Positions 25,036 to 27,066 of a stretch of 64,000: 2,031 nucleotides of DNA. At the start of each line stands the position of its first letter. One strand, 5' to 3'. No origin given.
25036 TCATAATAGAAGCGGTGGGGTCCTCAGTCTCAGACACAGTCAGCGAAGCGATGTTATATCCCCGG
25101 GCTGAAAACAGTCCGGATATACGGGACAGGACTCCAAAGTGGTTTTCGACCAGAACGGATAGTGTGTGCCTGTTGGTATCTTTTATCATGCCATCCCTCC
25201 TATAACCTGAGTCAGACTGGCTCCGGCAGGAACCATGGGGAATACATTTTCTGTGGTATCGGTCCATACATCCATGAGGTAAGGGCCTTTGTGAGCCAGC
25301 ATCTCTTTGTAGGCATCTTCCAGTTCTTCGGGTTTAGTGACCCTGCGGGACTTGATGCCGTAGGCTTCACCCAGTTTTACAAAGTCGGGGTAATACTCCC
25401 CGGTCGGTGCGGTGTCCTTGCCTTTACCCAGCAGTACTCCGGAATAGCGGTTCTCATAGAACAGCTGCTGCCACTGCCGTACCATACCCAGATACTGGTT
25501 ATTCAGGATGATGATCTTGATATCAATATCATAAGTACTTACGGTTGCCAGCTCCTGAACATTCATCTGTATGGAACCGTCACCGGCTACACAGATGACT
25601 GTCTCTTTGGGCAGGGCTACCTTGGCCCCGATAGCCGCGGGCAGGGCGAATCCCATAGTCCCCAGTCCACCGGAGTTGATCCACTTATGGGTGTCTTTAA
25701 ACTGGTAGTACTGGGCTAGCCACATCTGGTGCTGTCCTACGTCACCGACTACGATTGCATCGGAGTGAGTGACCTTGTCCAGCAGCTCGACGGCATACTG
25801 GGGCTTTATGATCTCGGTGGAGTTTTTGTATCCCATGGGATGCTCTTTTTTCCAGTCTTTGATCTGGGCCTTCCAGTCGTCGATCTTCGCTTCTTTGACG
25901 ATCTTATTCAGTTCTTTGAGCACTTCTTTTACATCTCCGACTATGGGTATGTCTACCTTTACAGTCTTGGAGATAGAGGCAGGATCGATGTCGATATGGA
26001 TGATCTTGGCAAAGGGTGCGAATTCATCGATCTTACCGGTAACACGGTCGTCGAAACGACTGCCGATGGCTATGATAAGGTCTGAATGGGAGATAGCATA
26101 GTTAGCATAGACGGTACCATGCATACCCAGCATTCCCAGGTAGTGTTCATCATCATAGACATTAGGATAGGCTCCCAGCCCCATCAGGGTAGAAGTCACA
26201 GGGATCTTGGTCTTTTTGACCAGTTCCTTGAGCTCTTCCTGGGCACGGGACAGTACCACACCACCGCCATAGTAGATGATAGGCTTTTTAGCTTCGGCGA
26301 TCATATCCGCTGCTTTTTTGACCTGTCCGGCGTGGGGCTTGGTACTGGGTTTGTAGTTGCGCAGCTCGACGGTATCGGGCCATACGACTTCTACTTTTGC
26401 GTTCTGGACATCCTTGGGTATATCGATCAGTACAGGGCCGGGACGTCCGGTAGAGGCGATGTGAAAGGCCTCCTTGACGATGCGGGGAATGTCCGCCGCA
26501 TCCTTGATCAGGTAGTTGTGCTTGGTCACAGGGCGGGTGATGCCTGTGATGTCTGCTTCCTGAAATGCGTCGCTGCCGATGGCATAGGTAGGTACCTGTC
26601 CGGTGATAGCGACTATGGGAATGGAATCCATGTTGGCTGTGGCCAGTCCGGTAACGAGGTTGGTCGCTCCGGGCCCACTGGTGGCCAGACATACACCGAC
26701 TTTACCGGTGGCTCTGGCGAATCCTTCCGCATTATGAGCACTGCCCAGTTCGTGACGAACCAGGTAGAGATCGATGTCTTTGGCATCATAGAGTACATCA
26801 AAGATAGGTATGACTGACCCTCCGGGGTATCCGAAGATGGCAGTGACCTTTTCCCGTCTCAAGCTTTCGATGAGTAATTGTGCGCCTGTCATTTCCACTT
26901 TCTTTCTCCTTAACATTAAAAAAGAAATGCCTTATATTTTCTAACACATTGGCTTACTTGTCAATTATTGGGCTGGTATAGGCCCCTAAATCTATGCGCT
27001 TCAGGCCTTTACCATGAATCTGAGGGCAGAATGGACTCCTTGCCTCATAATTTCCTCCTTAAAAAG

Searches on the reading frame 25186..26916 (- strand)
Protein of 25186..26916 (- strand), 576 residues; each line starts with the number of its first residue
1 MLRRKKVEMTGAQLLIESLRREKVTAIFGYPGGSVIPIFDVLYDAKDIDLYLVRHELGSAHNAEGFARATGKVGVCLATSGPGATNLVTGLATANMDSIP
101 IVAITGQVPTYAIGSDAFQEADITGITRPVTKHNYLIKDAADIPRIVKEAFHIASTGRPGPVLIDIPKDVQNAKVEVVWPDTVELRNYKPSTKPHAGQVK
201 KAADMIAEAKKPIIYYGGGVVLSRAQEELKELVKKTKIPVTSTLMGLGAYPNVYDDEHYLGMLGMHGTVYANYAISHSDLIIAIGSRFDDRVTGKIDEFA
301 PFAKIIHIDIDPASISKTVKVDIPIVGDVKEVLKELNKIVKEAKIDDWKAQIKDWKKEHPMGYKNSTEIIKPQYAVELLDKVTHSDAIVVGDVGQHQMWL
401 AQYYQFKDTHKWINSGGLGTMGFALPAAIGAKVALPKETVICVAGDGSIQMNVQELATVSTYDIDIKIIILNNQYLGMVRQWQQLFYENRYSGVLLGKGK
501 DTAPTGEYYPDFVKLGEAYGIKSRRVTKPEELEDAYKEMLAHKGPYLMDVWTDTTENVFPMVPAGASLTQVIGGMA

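Call 9: search_protein_families(library=ncbifam, proteins=[window:25186-26916:-])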
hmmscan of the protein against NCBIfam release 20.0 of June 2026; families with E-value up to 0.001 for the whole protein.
window:25186-26916:- (576 aa): 58 families (the best 25 are shown)
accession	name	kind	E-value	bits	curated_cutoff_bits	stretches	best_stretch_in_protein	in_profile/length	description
TIGR00118.1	acolac_lg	equivalog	1.3e-251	835.9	538.35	1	9-573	1-555/557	biosynthetic-type acetolactate synthase large subunit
NF004710.0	PRK06048.1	equivalog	6.7e-250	830.3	976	1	5-572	4-557/561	acetolactate synthase large subunit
NF005651.0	PRK07418.1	subfamily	7.4e-228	757.7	942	1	5-573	15-580/617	acetolactate synthase large subunit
NF005860.0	PRK07789.1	equivalog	1e-226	754.1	881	1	5-571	30-597/615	acetolactate synthase large subunit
NF005228.0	PRK06725.1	equivalog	1.1e-223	743.6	991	1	7-569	14-562/571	acetolactate synthase large subunit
NF006581.0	PRK09107.1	equivalog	1.9e-223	743.1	974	1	5-570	7-571/595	acetolactate synthase 3 large subunit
NF005409.0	PRK06965.1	equivalog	1.7e-222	740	1035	1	5-573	17-582/587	acetolactate synthase 3 catalytic subunit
NF004919.0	PRK06276.1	equivalog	8.7e-222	737.6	866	1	9-573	1-558/582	acetolactate synthase large subunit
NF005824.0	PRK07710.1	equivalog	1.3e-221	736.9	976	1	5-573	13-569/573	acetolactate synthase large subunit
NF006319.0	PRK08527.1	equivalog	1.3e-219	730.3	905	1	8-572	3-558/565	acetolactate synthase large subunit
NF005058.0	PRK06466.1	equivalog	1.9e-218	726.6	951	1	9-568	4-563/574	acetolactate synthase 3 large subunit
NF006524.0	PRK08978.1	equivalog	4.6e-216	718.4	738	1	9-572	1-544/548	acetolactate synthase 2 catalytic subunit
NF006525.0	PRK08979.1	equivalog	9e-204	678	1084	1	9-569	4-562/572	acetolactate synthase 3 large subunit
NF005364.0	PRK06882.1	equivalog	3.6e-202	672.8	1083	1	9-572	4-565/574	acetolactate synthase 3 large subunit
NF005936.0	PRK07979.1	equivalog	1.4e-198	660.9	1080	1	9-568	4-563/574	acetolactate synthase 3 large subunit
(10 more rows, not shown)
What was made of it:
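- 25186..26898 (-): ilvB, acetolactate synthase large subunit. GTG start, with SD AAGGAG at 26911..26906. Call 9 (TIGR00118, 836 bits).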

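Call 10: find_related_loci(query=window:25186-26898:-, collection=genome_contigs, flank=3000)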
Query window:25186-26898:- (570 aa) in genome_contigs; peptide patterns used: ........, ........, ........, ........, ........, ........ (x = any residue, [..] = any of these).
600 stretches matched a pattern (row limit reached: there are more); 599 encode a relative of the query (tblastn E <= 1e-3); the best 80 are kept; 80 distinct loci.
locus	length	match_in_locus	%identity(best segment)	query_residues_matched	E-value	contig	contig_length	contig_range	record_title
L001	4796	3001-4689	55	1-566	0e+0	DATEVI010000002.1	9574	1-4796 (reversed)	MAG TPA_asm: Geobacteraceae bacterium isolate SMAG_U8363 k141_2409964, whole genome shotgun sequence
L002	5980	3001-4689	55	1-566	0e+0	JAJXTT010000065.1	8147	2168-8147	MAG: Proteobacteria bacterium isolate BP4.bin64 NODE_12764_length_8147_cov_5.987531, whole genome shotgun sequence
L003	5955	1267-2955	54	1-566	0e+0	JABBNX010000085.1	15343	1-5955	MAG: Proteobacteria bacterium isolate G2_21 NODE_2091_length_15343_cov_6.78441, whole genome shotgun sequence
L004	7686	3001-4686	54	1-566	0e+0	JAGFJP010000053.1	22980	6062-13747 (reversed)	MAG: Thiogranum sp. isolate mag.26 k127_2921036, whole genome shotgun sequence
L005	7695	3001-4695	53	1-568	0e+0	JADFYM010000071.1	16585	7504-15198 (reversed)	MAG: Magnetococcales bacterium isolate nDJH8bin2 nDJH8_bin2_NODE_71_length_16585_cov_18.635679, whole genome shotgun seq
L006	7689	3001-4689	53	1-566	0e+0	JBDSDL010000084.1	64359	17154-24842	MAG: Nitrospiraceae bacterium isolate cluster1_bin.180 k127_5158771, whole genome shotgun sequence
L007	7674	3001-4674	54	1-570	0e+0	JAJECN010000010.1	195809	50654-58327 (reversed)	MAG: Candidatus Poribacteria bacterium isolate jk18xAbins.24 k141_640587, whole genome shotgun sequence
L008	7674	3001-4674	55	3-570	0e+0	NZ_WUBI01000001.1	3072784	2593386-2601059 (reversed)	Paenibacillus dendrobii strain HJL G12 NODE_1, whole genome shotgun sequence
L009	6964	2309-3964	55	1-567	0e+0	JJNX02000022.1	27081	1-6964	Peptococcaceae bacterium SCADC1_2_3 contig_22, whole genome shotgun sequence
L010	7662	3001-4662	54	1-566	0e+0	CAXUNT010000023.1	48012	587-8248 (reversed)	MAG TPA_asm: uncultured Armatimonadales bacterium isolate public_SRR14722125_metawrap_bin.1 genome assembly, contig: pub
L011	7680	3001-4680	52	3-566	0e+0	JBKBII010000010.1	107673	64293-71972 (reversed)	MAG: Thioalkalivibrionaceae bacterium isolate 21H_022.bin.43 NODE_10_length_107673_cov_34.972090, whole genome shotgun s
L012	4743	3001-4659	54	2-567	0e+0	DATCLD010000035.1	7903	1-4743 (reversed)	MAG TPA_asm: Limnochordales bacterium isolate SMAG_U7113 k141_186802, whole genome shotgun sequence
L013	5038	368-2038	55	1-559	0e+0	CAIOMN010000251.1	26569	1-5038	MAG: uncultured Methylococcaceae bacterium isolate Ki2-D4_bin-0825 genome assembly, contig: bin-0825:251/280, whole geno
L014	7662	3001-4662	54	1-566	0e+0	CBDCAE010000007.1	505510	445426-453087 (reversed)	MAG: Capsulimonadaceae bacterium isolate c2c65074-d64d-48cb-857f-794c724540d0 genome assembly, contig: contig_7, whole g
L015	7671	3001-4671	55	1-559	0e+0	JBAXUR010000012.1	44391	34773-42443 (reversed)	MAG: Methylococcaceae bacterium isolate ELA666 MAG666_12, whole genome shotgun sequence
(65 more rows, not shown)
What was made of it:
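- Tried and rejected: Genome scan with the ilvB protein (call 10).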

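Call 11: find_encoding_contigs(protein=window:25186-26898:-, flank=3000, max_places=10)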
Protein window:25186-26898:- (570 aa): 1 contig read that carries it; 1 place shown.
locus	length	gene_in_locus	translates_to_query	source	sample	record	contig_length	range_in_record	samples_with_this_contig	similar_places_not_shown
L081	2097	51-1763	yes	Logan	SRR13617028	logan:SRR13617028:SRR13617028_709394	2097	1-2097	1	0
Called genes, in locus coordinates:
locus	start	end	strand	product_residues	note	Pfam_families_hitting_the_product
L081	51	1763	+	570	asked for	PF02776:TPP_enzyme_N, PF00205:TPP_enzyme_M, PF02775:TPP_enzyme_C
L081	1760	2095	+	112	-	?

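Call 12: find_homologous_proteins(query=window:25186-26898:-, max_evalue=1e-100)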
Query window:25186-26898:- (570 aa): 8000 proteins with E <= 1e-100 among 8000 candidates; the best 120 are listed.
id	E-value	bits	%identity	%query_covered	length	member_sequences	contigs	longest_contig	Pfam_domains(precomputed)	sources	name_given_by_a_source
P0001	0.0e+0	1289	100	100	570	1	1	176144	PF02775.27,PF02776.24,PF00205.29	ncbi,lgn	-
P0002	0.0e+0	1089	83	100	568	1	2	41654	PF02775.27,PF02776.24,PF00205.29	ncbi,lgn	-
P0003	1.5e-293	993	76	100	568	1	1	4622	PF02775.27,PF02776.24,PF00205.29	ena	-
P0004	5.6e-291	984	75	100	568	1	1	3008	PF02775.27,PF02776.24,PF00205.29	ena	-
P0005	4.6e-263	892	67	100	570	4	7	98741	PF02775.27,PF02776.24,PF00205.29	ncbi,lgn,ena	-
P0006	1.8e-261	887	68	100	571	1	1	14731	PF02775.27,PF02776.24,PF00205.29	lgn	-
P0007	5.4e-261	885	67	100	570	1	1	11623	PF02775.27,PF02776.24,PF00205.29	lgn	-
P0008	1.1e-258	877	67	100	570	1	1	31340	PF02775.27,PF02776.24,PF00205.29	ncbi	ncbi:MAG: biosynthetic-type acetolactate synthase large subunit [Brevinematia bacterium]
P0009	2.1e-258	877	68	100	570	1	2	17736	PF02775.27,PF02776.24,PF00205.29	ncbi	-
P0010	7.4e-257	871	67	100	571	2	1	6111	PF02775.27,PF02776.24,PF00205.29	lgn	-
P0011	2.2e-256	870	67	100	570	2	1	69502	PF02775.27,PF02776.24,PF00205.29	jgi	jgi:acetolactate synthase-1/2/3 large subunit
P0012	2.7e-256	870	67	100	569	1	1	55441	PF02775.27,PF02776.24,PF00205.29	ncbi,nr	ncbi:MAG: biosynthetic-type acetolactate synthase large subunit [Brevinematales bacterium]|nr:biosyn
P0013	3.1e-256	869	67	100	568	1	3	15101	PF02775.27,PF02776.24,PF00205.29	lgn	-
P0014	7.1e-256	868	67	100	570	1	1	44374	PF02775.27,PF02776.24,PF00205.29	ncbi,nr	ncbi:MAG: acetolactate synthase, large subunit, biosynthetic type [Spirochaetes bacterium GWF1_51_8]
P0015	1.1e-254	864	67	100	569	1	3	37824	PF02775.27,PF02776.24,PF00205.29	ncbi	-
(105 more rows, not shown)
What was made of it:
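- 25186..26898 (-): The 570-aa product from the GTG start exists as an exact gene call (calls 11, 12).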

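Call 14: find_encoding_contigs(protein=P0002, flank=3000, max_places=3)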
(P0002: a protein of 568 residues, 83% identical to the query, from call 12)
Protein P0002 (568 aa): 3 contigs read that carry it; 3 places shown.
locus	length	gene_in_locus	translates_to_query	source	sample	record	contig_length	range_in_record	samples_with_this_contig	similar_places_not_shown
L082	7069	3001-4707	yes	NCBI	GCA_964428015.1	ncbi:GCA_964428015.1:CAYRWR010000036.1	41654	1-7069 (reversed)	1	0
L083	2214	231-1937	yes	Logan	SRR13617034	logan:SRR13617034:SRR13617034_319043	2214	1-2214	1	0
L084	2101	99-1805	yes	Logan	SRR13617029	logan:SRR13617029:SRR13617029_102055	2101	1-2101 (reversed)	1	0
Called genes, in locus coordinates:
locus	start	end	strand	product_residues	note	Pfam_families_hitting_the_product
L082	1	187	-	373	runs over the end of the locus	-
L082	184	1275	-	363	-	-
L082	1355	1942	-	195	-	PF13489:Methyltransf_23 (weak), PF13847:Methyltransf_31 (weak), PF08241:Methyltransf_11, PF08242:Methyltransf_12, PF13649:Methyltransf_25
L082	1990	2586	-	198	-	PF00881:Nitroreductase, PF14512:TM1586_NiRdase (weak), PF00881:Nitroreductase, PF14512:TM1586_NiRdase (weak)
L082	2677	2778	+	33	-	-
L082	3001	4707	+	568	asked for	PF02776:TPP_enzyme_N, PF00205:TPP_enzyme_M, PF02775:TPP_enzyme_C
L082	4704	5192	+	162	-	PF01842:ACT, PF22629:ACT_AHAS_ss, PF13710:ACT_5, PF10369:ALS_ss_C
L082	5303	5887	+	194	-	-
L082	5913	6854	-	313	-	PF02826:2-Hacid_dh_C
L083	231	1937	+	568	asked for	PF02776:TPP_enzyme_N, PF00205:TPP_enzyme_M, PF02775:TPP_enzyme_C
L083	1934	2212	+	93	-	?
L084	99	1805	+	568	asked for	PF02776:TPP_enzyme_N, PF00205:TPP_enzyme_M, PF02775:TPP_enzyme_C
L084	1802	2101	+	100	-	?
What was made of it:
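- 24701..25189 (-): ilvN/ilvH, acetolactate synthase small subunit. The start probably overlaps the ilvB stop. The start is inferred from the 4-nt overlap seen in L082 (call 14).
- Checked: The orthologous 33-aa ORF is a called, unnamed gene on an NCBI MAG contig (call 14).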

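Call 15: find_encoding_contigs(protein=P0003, flank=3000, max_places=3)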
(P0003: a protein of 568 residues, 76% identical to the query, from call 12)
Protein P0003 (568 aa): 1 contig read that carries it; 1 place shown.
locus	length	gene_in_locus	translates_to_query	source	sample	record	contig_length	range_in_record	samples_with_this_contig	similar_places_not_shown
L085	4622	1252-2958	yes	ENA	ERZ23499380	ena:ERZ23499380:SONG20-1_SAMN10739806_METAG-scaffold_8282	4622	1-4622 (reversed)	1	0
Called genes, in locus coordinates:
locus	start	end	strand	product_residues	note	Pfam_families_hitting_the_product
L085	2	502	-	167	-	?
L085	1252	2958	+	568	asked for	PF02776:TPP_enzyme_N, PF00205:TPP_enzyme_M, PF02775:TPP_enzyme_C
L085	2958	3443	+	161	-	PF01842:ACT, PF22629:ACT_AHAS_ss, PF13710:ACT_5, PF10369:ALS_ss_C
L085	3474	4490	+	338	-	PF02826:2-Hacid_dh_C (weak), PF07991:KARI_N, PF01450:KARI_C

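Call 16: find_encoding_contigs(protein=P0005, flank=3000, max_places=4)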
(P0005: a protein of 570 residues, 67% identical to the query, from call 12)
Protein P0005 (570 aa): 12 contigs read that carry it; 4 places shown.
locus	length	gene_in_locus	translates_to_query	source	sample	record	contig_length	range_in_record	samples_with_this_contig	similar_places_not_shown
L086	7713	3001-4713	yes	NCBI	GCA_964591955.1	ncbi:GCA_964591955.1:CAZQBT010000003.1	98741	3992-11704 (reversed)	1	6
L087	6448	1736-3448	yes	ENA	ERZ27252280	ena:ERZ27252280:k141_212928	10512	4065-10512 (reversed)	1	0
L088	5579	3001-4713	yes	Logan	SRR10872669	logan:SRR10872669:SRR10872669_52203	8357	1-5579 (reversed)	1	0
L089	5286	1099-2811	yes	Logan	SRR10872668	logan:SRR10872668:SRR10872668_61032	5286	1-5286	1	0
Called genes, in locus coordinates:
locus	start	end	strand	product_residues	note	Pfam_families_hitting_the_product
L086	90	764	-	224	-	PF00149:Metallophos, PF12850:Metallophos_2 (weak)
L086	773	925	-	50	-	-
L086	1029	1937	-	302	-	PF02445:NadA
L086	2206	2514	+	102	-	PF01909:NTP_transf_2, PF18765:Polbeta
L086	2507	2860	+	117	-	PF01934:HepT-like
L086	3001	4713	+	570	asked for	PF02776:TPP_enzyme_N, PF00205:TPP_enzyme_M, PF02775:TPP_enzyme_C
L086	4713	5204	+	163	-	PF13710:ACT_5, PF01842:ACT, PF22629:ACT_AHAS_ss, PF10369:ALS_ss_C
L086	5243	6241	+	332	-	PF00670:AdoHcyase_NAD (weak), PF02826:2-Hacid_dh_C (weak), PF07991:KARI_N, PF01450:KARI_C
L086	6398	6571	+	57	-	-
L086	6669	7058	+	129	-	PF03551:PadR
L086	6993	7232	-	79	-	-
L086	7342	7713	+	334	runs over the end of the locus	PF01087:GalP_UDP_transf, PF16268:DUF4921 (faint), PF16285:DUF4931_N (weak), PF02744:GalP_UDP_tr_C, PF01230:HIT (weak)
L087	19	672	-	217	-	PF02445:NadA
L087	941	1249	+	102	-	PF01909:NTP_transf_2, PF18765:Polbeta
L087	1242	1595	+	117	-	PF01934:HepT-like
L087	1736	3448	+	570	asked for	PF02776:TPP_enzyme_N, PF00205:TPP_enzyme_M, PF02775:TPP_enzyme_C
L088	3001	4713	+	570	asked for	PF02776:TPP_enzyme_N, PF00205:TPP_enzyme_M, PF02775:TPP_enzyme_C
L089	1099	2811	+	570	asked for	PF02776:TPP_enzyme_N, PF00205:TPP_enzyme_M, PF02775:TPP_enzyme_C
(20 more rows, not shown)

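Call 20: find_encoding_contigs(protein=P0004, flank=1500, max_places=2)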
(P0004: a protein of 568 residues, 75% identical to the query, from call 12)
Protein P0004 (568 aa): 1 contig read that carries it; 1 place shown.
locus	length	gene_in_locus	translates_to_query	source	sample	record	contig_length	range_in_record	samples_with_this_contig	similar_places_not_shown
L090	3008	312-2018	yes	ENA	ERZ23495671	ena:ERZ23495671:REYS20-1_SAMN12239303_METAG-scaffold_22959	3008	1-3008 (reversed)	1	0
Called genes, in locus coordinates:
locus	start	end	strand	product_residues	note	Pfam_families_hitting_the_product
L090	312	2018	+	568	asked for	PF02776:TPP_enzyme_N, PF00205:TPP_enzyme_M, PF02775:TPP_enzyme_C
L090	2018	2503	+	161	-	PF01842:ACT, PF22629:ACT_AHAS_ss, PF13710:ACT_5, PF10369:ALS_ss_C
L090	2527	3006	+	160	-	?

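Call 21: find_encoding_contigs(protein=P0006, flank=1500, max_places=2)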
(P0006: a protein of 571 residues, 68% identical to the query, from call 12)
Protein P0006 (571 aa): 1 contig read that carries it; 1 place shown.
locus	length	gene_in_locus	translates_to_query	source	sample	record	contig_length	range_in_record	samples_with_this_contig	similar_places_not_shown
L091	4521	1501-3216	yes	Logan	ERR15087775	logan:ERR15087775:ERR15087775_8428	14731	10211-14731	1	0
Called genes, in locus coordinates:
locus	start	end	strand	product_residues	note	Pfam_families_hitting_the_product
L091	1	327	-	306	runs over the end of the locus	PF02445:NadA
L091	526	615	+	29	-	-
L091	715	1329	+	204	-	PF02776:TPP_enzyme_N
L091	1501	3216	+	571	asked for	PF02776:TPP_enzyme_N, PF00205:TPP_enzyme_M, PF02775:TPP_enzyme_C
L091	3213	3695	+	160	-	PF01842:ACT, PF22629:ACT_AHAS_ss, PF13710:ACT_5, PF10369:ALS_ss_C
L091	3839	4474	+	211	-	PF06197:DUF998 (weak)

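Call 22: find_encoding_contigs(protein=P0009, flank=1500, max_places=2)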
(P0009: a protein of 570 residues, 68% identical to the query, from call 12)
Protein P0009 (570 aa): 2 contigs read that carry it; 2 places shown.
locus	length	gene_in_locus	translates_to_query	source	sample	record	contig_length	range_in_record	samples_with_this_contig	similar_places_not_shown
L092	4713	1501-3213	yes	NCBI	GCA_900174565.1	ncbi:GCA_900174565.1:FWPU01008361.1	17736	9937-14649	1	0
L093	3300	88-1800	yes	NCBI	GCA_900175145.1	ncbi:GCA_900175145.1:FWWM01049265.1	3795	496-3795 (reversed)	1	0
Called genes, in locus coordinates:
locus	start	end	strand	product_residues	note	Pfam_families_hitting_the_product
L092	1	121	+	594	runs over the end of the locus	PF00672:HAMP (faint), PF00211:Guanylate_cyc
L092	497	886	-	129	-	PF00380:Ribosomal_S9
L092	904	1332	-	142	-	PF00572:Ribosomal_L13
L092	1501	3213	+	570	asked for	PF02776:TPP_enzyme_N, PF00205:TPP_enzyme_M, PF02775:TPP_enzyme_C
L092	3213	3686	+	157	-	PF01842:ACT, PF13291:ACT_4 (weak), PF22629:ACT_AHAS_ss, PF13710:ACT_5, PF10369:ALS_ss_C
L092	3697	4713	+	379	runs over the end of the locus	PF00155:Aminotran_1_2 (weak), PF00266:Aminotran_5, PF01041:DegT_DnrJ_EryC1 (weak)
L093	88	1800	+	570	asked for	PF02776:TPP_enzyme_N, PF00205:TPP_enzyme_M, PF02775:TPP_enzyme_C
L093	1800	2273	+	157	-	PF01842:ACT, PF13291:ACT_4 (weak), PF22629:ACT_AHAS_ss, PF13710:ACT_5, PF10369:ALS_ss_C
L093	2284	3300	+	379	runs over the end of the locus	PF00155:Aminotran_1_2 (weak), PF00266:Aminotran_5, PF01041:DegT_DnrJ_EryC1 (weak)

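Call 27: find_encoding_contigs(protein=P0007, flank=1500, max_places=1)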
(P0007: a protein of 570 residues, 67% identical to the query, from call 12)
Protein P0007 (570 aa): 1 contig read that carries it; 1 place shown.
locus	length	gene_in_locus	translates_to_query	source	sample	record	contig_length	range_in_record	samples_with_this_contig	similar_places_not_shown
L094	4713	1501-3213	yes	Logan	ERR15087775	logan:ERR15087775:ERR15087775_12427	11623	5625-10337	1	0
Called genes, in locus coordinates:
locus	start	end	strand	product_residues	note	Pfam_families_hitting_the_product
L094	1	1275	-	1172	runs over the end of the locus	PF06202:GDE_C, PF17389:Bac_rhamnosid6H (weak), PF22422:MGH1-like_GH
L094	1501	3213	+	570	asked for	PF02776:TPP_enzyme_N, PF00205:TPP_enzyme_M, PF02775:TPP_enzyme_C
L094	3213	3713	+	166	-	PF01842:ACT, PF22629:ACT_AHAS_ss, PF13710:ACT_5, PF10369:ALS_ss_C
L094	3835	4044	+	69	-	-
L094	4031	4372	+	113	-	PF02452:PemK_toxin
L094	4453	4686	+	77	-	-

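Call 28: find_encoding_contigs(protein=P0010, flank=1500, max_places=1)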
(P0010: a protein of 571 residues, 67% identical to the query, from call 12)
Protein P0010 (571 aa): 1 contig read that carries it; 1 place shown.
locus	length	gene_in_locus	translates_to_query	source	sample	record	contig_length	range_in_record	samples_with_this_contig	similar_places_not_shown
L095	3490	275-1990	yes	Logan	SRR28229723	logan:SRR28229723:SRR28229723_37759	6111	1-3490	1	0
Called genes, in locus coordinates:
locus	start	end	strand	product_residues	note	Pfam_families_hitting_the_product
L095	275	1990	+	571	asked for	PF02776:TPP_enzyme_N, PF00205:TPP_enzyme_M, PF02775:TPP_enzyme_C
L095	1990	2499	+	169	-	PF01842:ACT, PF22629:ACT_AHAS_ss, PF13710:ACT_5, PF10369:ALS_ss_C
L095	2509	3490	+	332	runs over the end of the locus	PF00670:AdoHcyase_NAD (weak), PF02826:2-Hacid_dh_C (weak), PF07991:KARI_N, PF01450:KARI_C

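Call 29: find_encoding_contigs(protein=P0013, flank=1500, max_places=1)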
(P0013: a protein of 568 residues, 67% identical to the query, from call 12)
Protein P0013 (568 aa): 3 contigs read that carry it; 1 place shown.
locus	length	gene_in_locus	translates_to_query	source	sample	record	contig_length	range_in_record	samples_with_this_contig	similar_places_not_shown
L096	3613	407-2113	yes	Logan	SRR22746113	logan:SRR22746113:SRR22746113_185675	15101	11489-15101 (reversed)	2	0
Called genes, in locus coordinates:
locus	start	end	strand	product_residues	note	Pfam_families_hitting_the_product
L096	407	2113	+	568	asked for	PF02776:TPP_enzyme_N, PF00205:TPP_enzyme_M, PF02775:TPP_enzyme_C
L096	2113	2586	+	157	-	PF01842:ACT, PF22629:ACT_AHAS_ss, PF13710:ACT_5, PF10369:ALS_ss_C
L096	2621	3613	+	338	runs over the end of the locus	PF02826:2-Hacid_dh_C, PF07991:KARI_N, PF01450:KARI_C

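Call 58: find_homologous_proteins(query=L091:715-1329:+, max_evalue=1e-20)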
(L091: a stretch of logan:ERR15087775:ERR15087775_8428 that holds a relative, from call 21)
Query L091:715-1329:+ (204 aa): 7869 proteins with E <= 1e-20 among 8000 candidates; the best 120 are listed.
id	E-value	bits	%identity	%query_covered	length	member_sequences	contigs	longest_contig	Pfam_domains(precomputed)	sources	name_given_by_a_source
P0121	3.3e-131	453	100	100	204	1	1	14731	PF02776.24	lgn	-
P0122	5.3e-63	230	63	81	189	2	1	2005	PF02776.24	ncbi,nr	ncbi:MAG: acetolactate synthase large subunit, partial [Candidatus Omnitrophica bacterium]|nr:acetol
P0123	2.0e-62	228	64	78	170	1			PF02776.24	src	-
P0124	2.8e-62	228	61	79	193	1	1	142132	PF02776.24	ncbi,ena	-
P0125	6.9e-62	227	64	79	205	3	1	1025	PF02776.24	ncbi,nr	ncbi:MAG: thiamine pyrophosphate-binding protein, partial [Candidatus Omnitrophota bacterium]|nr:thi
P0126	7.7e-62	226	62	82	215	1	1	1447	PF02776.24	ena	-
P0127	7.8e-62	226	62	82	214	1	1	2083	PF02776.24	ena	-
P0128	1.6e-61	225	62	80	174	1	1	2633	PF02776.24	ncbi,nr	ncbi:MAG: acetolactate synthase large subunit, partial [Candidatus Omnitrophica bacterium]|nr:acetol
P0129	1.7e-61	225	63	80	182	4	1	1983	PF02776.24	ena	-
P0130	1.8e-61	225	64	79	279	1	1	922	PF02776.24,PF00205.29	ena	-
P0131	2.0e-61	225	63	80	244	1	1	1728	PF02776.24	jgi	-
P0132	2.7e-61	225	62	81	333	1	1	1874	PF02776.24,PF00205.29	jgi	-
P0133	6.2e-61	224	58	90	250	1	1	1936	PF02776.24,PF00205.29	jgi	-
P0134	8.2e-61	223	60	81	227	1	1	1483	PF02776.24,PF00205.29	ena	-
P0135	8.4e-61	223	58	91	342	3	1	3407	PF02776.24,PF00205.29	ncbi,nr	ncbi:MAG: biosynthetic-type acetolactate synthase large subunit, partial [bacterium]|nr:biosynthetic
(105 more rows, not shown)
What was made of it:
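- Tried and rejected: Homolog search with the L091 ALS fragment (call 58).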
